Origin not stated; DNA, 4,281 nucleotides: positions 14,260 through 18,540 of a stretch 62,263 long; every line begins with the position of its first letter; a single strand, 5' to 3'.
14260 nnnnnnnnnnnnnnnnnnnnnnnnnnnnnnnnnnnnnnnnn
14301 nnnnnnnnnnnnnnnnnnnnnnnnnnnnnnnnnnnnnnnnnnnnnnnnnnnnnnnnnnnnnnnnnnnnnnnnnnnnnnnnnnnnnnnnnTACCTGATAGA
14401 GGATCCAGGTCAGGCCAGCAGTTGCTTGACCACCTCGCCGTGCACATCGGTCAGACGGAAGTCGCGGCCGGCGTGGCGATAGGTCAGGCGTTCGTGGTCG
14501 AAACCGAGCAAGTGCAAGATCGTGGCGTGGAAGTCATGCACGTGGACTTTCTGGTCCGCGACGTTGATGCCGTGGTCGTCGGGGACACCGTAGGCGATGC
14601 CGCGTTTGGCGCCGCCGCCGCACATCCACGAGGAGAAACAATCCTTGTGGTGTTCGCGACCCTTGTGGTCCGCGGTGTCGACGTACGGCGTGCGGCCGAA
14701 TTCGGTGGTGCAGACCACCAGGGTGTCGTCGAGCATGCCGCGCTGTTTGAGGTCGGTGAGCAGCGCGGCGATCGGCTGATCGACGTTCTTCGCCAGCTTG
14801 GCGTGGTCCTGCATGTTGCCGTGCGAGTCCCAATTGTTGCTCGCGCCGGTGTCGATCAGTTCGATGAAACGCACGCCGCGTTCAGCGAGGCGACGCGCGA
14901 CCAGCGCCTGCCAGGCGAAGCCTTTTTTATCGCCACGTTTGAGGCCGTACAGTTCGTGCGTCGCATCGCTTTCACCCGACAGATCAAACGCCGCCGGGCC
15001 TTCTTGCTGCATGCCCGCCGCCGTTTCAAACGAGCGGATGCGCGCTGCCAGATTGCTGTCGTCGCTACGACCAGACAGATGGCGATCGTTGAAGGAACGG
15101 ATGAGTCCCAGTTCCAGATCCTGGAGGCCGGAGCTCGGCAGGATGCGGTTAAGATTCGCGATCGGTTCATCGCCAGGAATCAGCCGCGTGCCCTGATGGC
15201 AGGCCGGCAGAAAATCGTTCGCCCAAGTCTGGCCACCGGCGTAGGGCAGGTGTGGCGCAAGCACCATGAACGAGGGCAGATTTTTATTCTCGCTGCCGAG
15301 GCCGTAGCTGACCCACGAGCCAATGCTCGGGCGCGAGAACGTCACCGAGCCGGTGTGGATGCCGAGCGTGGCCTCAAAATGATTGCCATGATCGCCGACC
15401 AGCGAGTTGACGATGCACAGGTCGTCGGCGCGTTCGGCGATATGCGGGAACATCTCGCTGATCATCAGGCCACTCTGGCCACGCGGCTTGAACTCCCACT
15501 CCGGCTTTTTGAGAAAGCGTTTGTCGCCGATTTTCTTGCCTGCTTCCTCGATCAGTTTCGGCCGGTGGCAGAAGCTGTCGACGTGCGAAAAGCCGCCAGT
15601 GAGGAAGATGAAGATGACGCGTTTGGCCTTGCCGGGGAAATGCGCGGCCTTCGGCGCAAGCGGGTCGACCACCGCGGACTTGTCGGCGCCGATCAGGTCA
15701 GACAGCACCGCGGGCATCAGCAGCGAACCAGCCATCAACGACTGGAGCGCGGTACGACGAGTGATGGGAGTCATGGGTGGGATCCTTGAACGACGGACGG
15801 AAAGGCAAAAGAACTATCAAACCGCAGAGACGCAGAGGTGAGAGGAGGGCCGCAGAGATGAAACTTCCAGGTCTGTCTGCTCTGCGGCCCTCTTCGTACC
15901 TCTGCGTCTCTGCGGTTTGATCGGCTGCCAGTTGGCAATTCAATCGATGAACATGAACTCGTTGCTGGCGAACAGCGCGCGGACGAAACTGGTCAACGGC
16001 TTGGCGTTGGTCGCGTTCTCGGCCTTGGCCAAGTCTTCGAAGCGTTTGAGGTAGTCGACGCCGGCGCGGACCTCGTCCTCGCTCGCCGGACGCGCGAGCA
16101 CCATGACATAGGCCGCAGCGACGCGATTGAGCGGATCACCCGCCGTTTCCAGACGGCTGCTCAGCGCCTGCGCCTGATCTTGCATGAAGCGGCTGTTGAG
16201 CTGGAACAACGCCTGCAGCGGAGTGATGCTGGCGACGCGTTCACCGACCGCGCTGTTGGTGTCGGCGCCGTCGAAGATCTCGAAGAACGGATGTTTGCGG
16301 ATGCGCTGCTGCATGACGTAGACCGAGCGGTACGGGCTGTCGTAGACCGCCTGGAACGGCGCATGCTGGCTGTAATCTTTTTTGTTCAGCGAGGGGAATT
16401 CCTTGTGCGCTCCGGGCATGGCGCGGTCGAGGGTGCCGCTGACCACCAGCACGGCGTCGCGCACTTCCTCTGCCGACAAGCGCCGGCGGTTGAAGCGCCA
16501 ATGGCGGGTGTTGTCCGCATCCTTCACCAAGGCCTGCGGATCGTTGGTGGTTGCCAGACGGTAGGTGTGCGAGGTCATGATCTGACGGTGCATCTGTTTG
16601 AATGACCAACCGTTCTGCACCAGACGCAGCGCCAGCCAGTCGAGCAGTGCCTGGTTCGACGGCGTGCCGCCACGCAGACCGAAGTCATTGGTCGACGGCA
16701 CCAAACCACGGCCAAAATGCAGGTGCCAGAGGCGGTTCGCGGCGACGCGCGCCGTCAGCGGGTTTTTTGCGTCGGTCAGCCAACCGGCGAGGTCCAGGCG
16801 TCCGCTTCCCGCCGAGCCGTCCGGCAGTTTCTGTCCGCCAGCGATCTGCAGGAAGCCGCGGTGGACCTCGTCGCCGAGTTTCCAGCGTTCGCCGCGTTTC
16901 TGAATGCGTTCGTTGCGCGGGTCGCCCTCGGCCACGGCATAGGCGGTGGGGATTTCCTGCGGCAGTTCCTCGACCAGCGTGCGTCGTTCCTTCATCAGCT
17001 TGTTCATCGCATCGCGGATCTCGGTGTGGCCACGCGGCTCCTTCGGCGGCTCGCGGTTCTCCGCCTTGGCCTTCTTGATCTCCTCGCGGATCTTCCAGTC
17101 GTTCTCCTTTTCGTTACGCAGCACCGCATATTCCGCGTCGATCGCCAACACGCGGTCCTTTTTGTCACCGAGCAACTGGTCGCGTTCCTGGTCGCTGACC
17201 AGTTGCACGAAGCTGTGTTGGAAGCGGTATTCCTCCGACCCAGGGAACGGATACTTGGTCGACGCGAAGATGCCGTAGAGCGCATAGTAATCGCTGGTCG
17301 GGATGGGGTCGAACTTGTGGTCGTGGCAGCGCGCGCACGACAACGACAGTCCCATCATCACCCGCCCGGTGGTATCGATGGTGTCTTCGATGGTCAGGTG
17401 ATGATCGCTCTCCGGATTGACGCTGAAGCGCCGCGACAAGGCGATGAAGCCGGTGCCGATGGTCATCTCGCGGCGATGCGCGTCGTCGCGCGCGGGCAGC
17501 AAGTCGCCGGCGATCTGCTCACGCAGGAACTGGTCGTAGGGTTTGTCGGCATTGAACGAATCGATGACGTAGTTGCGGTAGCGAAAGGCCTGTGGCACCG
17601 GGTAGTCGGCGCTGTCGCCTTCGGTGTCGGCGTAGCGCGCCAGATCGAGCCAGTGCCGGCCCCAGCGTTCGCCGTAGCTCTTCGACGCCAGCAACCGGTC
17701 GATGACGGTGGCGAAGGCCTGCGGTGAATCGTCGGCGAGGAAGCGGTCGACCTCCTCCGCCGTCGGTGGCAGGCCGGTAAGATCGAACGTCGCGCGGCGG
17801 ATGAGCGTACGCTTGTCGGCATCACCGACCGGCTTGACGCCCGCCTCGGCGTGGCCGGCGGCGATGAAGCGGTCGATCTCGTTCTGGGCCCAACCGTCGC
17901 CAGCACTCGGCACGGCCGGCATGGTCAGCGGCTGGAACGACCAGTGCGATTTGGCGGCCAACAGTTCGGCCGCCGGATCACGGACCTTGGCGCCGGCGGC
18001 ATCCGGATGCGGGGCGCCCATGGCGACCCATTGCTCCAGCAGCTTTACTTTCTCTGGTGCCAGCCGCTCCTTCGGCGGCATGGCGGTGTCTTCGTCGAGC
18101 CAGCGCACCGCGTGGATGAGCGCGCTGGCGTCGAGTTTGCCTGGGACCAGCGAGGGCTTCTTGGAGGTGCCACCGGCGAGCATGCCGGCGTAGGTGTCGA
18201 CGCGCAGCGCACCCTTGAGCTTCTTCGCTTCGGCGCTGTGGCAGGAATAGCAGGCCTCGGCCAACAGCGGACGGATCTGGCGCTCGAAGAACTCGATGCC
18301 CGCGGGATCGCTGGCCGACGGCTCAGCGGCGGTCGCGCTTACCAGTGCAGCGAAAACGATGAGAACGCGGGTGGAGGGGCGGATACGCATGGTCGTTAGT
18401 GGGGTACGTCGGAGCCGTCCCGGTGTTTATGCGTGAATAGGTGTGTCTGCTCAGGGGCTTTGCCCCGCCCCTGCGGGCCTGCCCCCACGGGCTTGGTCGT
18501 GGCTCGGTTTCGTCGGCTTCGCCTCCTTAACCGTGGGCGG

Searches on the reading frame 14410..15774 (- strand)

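Call 39: search_protein_families(library=pfam, proteins=[window:14410-15774:-], max_evalue=0.00001)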
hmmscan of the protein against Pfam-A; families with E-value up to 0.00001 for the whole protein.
window:14410-15774:- (454 aa): 1 family
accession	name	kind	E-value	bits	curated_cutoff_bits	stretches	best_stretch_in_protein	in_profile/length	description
PF07394.17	DUF1501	-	1e-128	430.3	27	1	50-453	1-390/390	Protein of unknown function (DUF1501)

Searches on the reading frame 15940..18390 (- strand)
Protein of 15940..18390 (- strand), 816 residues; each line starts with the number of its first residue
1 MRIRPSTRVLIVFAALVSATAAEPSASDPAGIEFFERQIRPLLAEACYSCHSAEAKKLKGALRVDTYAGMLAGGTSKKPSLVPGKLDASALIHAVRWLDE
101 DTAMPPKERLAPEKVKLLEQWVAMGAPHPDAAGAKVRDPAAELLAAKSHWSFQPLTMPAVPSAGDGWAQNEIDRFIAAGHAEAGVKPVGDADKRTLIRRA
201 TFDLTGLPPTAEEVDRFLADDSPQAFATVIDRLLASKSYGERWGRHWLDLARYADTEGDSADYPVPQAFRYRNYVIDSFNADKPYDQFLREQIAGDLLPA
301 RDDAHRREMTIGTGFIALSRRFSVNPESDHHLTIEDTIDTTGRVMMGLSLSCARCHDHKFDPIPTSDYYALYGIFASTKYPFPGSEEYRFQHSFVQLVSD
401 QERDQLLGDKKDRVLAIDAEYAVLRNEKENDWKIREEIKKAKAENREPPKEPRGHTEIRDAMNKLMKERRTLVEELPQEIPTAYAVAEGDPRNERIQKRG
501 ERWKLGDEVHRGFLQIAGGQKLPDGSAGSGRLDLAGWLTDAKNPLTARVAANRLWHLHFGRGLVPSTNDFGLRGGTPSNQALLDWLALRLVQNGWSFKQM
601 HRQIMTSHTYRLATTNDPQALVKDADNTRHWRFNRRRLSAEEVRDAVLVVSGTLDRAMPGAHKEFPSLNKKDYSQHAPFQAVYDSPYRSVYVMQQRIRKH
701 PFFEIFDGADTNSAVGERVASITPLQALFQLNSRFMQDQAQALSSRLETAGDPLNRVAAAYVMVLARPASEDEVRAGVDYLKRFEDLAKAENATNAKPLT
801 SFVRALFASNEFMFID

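Call 39: search_protein_families(library=pfam, proteins=[window:15940-18390:-], max_evalue=0.00001)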
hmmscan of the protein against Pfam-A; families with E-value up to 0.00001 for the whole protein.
window:15940-18390:- (816 aa): 3 families
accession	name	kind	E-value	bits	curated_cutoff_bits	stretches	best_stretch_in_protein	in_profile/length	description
PF07583.16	PSCyt2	-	2.1e-80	270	29.8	1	171-379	1-208/209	Protein of unknown function (DUF1549)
PF07587.16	PSD1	-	3.4e-80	269.4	28.5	1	530-780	1-243/244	Protein of unknown function (DUF1553)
PF07635.16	PSCyt1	-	7e-14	52.6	22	1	47-108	1-59/59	Planctomycete cytochrome C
